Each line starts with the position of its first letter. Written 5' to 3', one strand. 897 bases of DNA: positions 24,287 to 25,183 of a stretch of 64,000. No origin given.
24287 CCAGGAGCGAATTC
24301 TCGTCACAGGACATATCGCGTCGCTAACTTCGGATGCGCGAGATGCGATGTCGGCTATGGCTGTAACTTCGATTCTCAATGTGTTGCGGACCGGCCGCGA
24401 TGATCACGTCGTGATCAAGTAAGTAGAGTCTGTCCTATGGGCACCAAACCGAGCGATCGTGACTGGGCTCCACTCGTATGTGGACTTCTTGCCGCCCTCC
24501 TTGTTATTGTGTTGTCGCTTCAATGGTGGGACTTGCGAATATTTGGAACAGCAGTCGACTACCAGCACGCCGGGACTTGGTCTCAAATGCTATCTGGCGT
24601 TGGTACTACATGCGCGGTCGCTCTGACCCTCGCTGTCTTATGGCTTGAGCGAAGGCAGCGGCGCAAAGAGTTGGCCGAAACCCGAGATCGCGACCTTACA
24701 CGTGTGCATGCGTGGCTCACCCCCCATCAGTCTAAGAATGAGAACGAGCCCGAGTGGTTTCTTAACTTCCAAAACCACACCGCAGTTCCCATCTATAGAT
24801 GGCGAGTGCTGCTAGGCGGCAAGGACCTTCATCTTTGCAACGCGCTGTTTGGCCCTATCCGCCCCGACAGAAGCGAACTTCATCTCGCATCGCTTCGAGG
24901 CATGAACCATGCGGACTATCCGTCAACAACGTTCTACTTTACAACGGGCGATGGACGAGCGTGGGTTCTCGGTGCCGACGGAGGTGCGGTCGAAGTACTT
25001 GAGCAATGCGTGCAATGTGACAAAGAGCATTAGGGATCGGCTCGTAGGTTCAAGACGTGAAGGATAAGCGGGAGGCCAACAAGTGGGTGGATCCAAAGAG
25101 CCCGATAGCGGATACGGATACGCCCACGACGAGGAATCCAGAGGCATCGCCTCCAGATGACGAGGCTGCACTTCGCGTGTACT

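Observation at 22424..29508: NACHT-HEAT-FGE-sulfatase STAND protein embedded in a small oxidoreductase/aldolase gene cluster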

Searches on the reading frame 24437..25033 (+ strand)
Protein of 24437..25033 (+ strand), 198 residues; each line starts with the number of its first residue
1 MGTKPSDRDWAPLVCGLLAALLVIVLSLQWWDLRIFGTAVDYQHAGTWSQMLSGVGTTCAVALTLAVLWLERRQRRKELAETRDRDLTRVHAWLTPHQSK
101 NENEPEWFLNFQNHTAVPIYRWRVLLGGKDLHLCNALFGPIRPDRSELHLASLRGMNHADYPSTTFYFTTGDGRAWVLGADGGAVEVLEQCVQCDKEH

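Call 4: search_protein_families(library=pfam, proteins=[window:24437-25033:+], max_evalue=0.01)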
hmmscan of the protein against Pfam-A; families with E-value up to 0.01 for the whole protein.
window:24437-25033:+ (198 aa): 0 families

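Call 5: search_protein_families(library=ncbifam, proteins=[window:24437-25033:+], max_evalue=0.01)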
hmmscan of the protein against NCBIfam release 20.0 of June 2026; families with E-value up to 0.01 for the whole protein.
window:24437-25033:+ (198 aa): 0 families

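Call 6: search_protein_families(library=padloc, proteins=[window:24437-25033:+], max_evalue=0.01)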
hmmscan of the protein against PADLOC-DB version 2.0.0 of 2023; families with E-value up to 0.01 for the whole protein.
window:24437-25033:+ (198 aa): 0 families

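Call 37: find_homologous_proteins(query=A2, max_evalue=0.001)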
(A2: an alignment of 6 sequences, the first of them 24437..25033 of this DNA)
Query A2 (6 sequences) (198 aa, profile of the alignment): 11 proteins with E <= 0.001 among 8000 candidates.
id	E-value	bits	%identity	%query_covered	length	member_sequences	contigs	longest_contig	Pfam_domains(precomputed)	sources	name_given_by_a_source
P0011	1.1e-85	304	100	100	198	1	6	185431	-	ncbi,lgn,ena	-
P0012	6.4e-72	259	33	82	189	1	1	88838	-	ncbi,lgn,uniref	ncbi:hypothetical protein AB0395_24860 [Streptosporangium sp. NPDC051023]|uniref:hypothetical protei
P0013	7.5e-42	161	30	53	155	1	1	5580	-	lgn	-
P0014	7.4e-31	125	40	21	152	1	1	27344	-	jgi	jgi:hypothetical protein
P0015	1.0e-24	105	23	65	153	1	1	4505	-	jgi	jgi:hypothetical protein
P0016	4.3e-24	103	30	25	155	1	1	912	-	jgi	-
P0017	5.4e-24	103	36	40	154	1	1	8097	-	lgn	-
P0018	7.5e-23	99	34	44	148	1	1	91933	-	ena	-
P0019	1.9e-22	98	26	58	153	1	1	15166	-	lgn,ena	-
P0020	3.7e-20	90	36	40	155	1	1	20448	-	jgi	jgi:hypothetical protein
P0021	4.7e-20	90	31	58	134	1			-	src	-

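Call 39: find_encoding_contigs(protein=P0014, flank=8000, max_places=1)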
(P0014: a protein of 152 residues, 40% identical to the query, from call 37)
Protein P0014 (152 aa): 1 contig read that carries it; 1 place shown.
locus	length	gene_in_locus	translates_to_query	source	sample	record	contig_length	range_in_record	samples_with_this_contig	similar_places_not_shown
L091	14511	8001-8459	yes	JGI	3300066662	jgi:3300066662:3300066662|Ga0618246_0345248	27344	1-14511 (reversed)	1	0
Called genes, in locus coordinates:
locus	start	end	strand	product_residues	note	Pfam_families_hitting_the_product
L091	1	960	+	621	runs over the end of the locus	PF01555:N6_N4_Mtase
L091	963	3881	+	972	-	PF04851:ResIII (weak), PF08722:Tn7_TnsA-like_N (weak)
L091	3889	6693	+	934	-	PF02463:SMC_N, PF13476:AAA_23 (weak), PF13304:AAA_21 (weak)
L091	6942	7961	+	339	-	PF02615:Ldh_2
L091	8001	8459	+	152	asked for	-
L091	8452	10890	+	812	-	PF03781:FGE-sulfatase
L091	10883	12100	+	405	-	PF00155:Aminotran_1_2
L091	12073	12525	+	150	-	-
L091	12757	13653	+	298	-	-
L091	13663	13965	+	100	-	PF14280:DUF4365 (weak)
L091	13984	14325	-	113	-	-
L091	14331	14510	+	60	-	?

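Call 40: find_encoding_contigs(protein=P0018, flank=8000, max_places=1)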
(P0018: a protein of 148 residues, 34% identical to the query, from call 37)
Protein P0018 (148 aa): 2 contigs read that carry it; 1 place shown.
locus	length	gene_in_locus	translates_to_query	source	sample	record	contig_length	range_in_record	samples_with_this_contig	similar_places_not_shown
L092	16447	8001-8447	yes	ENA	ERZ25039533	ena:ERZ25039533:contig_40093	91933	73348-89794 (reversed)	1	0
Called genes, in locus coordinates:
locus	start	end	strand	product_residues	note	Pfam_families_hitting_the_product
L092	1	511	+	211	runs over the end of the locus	PF13302:Acetyltransf_3, PF13420:Acetyltransf_4, PF00583:Acetyltransf_1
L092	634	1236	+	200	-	PF28211:GlpR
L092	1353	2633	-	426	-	PF00067:p450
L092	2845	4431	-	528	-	PF14659:Phage_int_SAM_3, PF00589:Phage_integrase (faint)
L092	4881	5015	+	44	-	-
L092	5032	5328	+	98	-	-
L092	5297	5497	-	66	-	-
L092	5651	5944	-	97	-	PF03992:ABM (weak)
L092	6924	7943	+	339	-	PF02615:Ldh_2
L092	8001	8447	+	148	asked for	-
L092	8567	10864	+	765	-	PF03781:FGE-sulfatase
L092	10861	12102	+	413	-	PF00155:Aminotran_1_2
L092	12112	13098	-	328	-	PF00291:PALP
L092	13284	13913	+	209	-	-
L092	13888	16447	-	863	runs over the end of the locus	PF13646:HEAT_2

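Call 41: find_encoding_contigs(protein=P0020, flank=8000, max_places=1)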
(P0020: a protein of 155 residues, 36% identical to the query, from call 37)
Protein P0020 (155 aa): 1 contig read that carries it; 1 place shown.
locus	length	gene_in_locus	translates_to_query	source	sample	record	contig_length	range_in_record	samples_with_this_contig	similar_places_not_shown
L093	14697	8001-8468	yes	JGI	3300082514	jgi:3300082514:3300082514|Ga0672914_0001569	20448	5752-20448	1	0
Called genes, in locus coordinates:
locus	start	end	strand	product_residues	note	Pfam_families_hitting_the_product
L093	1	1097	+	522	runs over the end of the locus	PF13487:HD_5, PF01966:HD, PF02310:B12-binding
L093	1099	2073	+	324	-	PF00106:adh_short (faint), PF01073:3Beta_HSD, PF01370:Epimerase, PF02719:Polysacc_synt_2, PF04321:RmlD_sub_bind, PF16363:GDP_Man_Dehyd, PF07993:NAD_binding_4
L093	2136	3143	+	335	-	PF01551:Peptidase_M23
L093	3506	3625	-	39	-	-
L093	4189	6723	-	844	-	-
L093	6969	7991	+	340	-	PF02615:Ldh_2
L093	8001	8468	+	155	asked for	-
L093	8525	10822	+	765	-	PF03781:FGE-sulfatase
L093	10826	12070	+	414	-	PF00155:Aminotran_1_2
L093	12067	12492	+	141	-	-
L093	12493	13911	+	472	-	PF01565:FAD_binding_4, PF08031:BBE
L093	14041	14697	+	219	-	?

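Call 57: search_protein_families(library=pfam, proteins=[L091:12757-13653:+], max_evalue=0.001)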
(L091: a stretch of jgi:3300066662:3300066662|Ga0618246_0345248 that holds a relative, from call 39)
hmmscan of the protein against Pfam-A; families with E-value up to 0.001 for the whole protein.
L091:12757-13653:+ (298 aa): 0 families

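Call 79: predict_structure(alignment_id=A7)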
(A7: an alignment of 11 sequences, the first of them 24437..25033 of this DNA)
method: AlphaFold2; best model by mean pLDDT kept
length: 198 residues; sequences in the alignment: 11
mean_pLDDT: 75.8   pTM: 0.55
mean pLDDT of the five models: 75.8, 75.7, 75.1, 73.8, 72.6
residues with pLDDT >= 90: 5; 70-90: 145; 50-70: 39; < 50: 9
segments of 3 or more residues with pLDDT < 50: 1-3, 36-38
pLDDT, mean of each block of 10 residues (from residue 1): 56 81 77 51 62 78 87 83 74 87 86 85 78 83 87 77 80 77 68 51
secondary structure, 60 per line:
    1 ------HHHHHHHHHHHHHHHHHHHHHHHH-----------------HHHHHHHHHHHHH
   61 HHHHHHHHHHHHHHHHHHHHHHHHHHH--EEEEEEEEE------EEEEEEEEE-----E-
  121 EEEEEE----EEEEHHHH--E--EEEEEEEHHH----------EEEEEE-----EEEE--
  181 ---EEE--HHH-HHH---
elements in order: H7-30 H48-87 E90-98 E105-113 E121-126 E131-134 H135-138 E144-150 E164-169 E175-178 E184-186

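Call 88: fold_search(model_id=the predicted structure, library=pdb)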
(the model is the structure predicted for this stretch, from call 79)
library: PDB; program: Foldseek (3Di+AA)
matches with E <= 10: 1234; with E <= 0.001: 0
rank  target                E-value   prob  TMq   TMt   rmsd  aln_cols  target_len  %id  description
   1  1tza_A                2.0e-03  0.82  0.19  0.24   9.8       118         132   16  X-ray structure of Northeast Structural Genomics Consortium target SoR45 (released 2004-07-27)
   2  8fk7_A                2.4e-03  0.98  0.23  0.29   9.8       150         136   11  Structure of the Pyrobaculum calidifontis flagellar-like archaeal type IV pilus (released 2023-06-28)
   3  1xvs_A                4.6e-03  0.84  0.22  0.30   9.1       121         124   15  Crystal structure of apaG Protein from Vibrio cholerae (released 2004-12-14)
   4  1tza_B                7.6e-03  0.69  0.20  0.26   9.5       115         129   14  X-ray structure of Northeast Structural Genomics Consortium target SoR45 (released 2004-07-27)
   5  8rjc_5                9.5e-03  0.95  0.22  0.24   8.1       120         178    5  Structure of the rabbit 80S ribosome stalled on a 2-TMD rhodopsin intermediate in complex with Sec61-TRAP, open confor (released 2024-01-24)
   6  1xq4_C                1.1e-02  0.63  0.18  0.25   9.6       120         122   17  Crystal Structure of the Putative ApaA Protein from Bordetella pertussis, Northeast Structural Genomics Target BeR40 (released 2004-11-09)
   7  9n9j_5                1.3e-02  0.80  0.18  0.24  10.0       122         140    4  Structure of a GRP94 folding intermediate engaged with a CCDC134- and FKBP11-bound secretory translocon (released 2025-11-19)
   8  8b5l_q                1.6e-02  0.96  0.23  0.29   8.8       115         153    6  Cryo-EM structure of ribosome-Sec61-TRAP (TRanslocon Associated Protein) translocon complex (released 2023-03-01)
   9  8bl3                  1.6e-02  1.00  0.29  0.39   4.8        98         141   11  De novo single-chain immunoglobulin dimer scIg12 (released 2023-10-04)
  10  8b6l_E                1.6e-02  0.99  0.29  0.36  14.4       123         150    6  Subtomogram average of the human Sec61-TRAP-OSTA-translocon (released 2022-12-07)
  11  9n9j_6                1.6e-02  0.97  0.28  0.33  15.1       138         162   11  Structure of a GRP94 folding intermediate engaged with a CCDC134- and FKBP11-bound secretory translocon (released 2025-11-19)
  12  8b5l_v                1.9e-02  1.00  0.32  0.39   6.3       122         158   11  Cryo-EM structure of ribosome-Sec61-TRAP (TRanslocon Associated Protein) translocon complex (released 2023-03-01)
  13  1xq4_A                2.2e-02  0.69  0.19  0.28   9.3       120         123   15  Crystal Structure of the Putative ApaA Protein from Bordetella pertussis, Northeast Structural Genomics Target BeR40 (released 2004-11-09)
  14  8rjc_6                2.7e-02  0.96  0.28  0.33  15.2       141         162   10  Structure of the rabbit 80S ribosome stalled on a 2-TMD rhodopsin intermediate in complex with Sec61-TRAP, open confor (released 2024-01-24)
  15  3wky_B                3.2e-02  0.23  0.15  0.05  16.4       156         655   11  Crystal structure of hemolymph type prophenoloxidase (proPOb) from crustacean (released 2014-04-23)
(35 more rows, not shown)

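Call 95: search_protein_families(library=padloc, proteins=[L091:963-3881:+, L091:3889-6693:+], max_evalue=0.00001)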
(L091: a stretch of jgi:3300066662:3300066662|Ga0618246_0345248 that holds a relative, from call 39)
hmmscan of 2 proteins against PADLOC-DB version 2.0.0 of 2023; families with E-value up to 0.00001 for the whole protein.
L091:963-3881:+ (972 aa): 2 families
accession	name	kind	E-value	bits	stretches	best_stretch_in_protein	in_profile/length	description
PDLC03648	REase_III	-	4.5e-26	89.2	2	289-564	127-378/871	Type III restriction enzyme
PDLC03042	REase_I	-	1.1e-06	24.4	1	432-544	718-831/1170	Type I restriction enzyme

L091:3889-6693:+ (934 aa): 7 families
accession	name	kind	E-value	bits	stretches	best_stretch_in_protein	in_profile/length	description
PDLC02208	Ppl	-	1.3e-41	140.7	2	800-931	763-891/894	-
PDLC04135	mad3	-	4.3e-11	41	1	281-880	2-331/374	mads_3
PDLC02980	AriA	-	4.3e-09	34.7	1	751-875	220-303/304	-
PDLC03859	LmuB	-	2.1e-08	31.8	0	279-375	3-81/611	-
PDLC02335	AbiLi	-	5.4e-07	27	1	616-875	172-241/326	AbiLi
PDLC00098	GajA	-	1.1e-06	25.8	0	280-323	2-45/534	AAA ATPase domain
PDLC03863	LmuB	-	7.4e-06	22.9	0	431-673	218-438/610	-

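Call 114: search_protein_families(library=pfam, proteins=[L091:8452-10890:+, L093:8525-10822:+, L091:12073-12525:+, L093:12067-12492:+], max_evalue=1)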
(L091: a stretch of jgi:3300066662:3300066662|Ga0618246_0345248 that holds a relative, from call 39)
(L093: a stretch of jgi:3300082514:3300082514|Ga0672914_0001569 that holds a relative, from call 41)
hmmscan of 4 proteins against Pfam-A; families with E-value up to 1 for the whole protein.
L091:8452-10890:+ (812 aa): 3 families
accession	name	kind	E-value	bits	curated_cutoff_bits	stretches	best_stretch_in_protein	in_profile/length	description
PF03781.23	FGE-sulfatase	-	1.4e-24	87.6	23.3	1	485-801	31-254/255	Sulfatase-modifying factor enzyme 1-like domain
PF06858.20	NOG1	-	0.12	12.6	27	1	198-227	20-50/58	Nucleolar GTP-binding protein 1 (NOG1)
PF02367.23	TsaE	-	0.2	12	26.6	1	73-105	10-40/128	Threonylcarbamoyl adenosine biosynthesis protein TsaE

L093:8525-10822:+ (765 aa): 5 families
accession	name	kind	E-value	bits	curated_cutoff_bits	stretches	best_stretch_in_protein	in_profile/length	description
PF03781.23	FGE-sulfatase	-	1.4e-21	77.8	23.3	1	447-760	30-254/255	Sulfatase-modifying factor enzyme 1-like domain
PF13191.12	AAA_16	-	0.001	20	32.6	1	41-143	9-104/167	AAA ATPase domain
PF02367.23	TsaE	-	0.067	13.6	26.6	1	46-80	13-47/128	Threonylcarbamoyl adenosine biosynthesis protein TsaE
PF24883.2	NPHP3_N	-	0.08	13.6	24.8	1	46-81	14-49/164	Nephrocystin 3, N-terminal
PF05729.18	NACHT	-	0.11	12.7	26.7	1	57-82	3-28/167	NACHT domain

L091:12073-12525:+ (150 aa): 2 families
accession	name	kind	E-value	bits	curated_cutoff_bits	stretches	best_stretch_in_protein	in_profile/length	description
PF00892.27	EamA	-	0.00017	22.3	28.2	1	12-148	3-133/135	EamA-like transporter family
PF03151.22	TPT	-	0.025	14.4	30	1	114-147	256-289/291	Triose-phosphate Transporter family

L093:12067-12492:+ (141 aa): 2 families
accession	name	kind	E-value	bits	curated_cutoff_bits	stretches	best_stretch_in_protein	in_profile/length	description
PF00892.27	EamA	-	0.021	15.6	28.2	1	16-139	14-133/135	EamA-like transporter family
PF03151.22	TPT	-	0.025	14.4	30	1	106-138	257-289/291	Triose-phosphate Transporter family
